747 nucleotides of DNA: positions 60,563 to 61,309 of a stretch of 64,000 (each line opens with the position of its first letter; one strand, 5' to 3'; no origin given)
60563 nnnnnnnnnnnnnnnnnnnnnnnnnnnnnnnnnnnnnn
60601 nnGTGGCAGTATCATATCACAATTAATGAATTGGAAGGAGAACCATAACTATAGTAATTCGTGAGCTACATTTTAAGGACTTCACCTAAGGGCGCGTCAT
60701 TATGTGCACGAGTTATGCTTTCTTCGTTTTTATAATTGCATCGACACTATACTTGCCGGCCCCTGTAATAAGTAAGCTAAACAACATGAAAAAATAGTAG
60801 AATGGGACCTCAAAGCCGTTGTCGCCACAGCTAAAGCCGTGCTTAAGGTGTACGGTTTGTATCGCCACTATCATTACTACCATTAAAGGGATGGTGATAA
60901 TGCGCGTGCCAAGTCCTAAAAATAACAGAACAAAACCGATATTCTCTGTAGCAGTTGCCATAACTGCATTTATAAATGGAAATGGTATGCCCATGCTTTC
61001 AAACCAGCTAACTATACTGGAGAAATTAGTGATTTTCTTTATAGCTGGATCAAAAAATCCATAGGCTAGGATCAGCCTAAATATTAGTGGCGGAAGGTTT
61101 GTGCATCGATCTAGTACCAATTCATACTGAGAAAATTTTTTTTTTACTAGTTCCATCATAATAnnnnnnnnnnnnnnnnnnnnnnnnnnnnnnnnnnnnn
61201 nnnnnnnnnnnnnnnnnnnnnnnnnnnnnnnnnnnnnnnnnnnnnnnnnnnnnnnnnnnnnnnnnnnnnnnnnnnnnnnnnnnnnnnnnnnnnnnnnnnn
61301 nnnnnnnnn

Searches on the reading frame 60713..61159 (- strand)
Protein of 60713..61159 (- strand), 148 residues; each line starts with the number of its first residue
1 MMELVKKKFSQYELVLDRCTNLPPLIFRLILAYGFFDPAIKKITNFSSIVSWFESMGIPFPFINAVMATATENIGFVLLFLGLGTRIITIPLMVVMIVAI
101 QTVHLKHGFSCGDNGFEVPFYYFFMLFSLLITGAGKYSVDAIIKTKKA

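Call 74: search_protein_families(library=pfam, proteins=[window:60713-61159:-], max_evalue=0.001)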
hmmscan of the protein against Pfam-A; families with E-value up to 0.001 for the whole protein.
window:60713-61159:- (148 aa): 2 families
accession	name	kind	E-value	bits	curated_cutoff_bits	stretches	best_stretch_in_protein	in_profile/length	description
PF07681.17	DoxX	-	1.1e-16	61.7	23.6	1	25-104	3-84/85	DoxX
PF04173.18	DoxD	-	0.00075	19.9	22.7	0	63-146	66-147/167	TQO small subunit DoxD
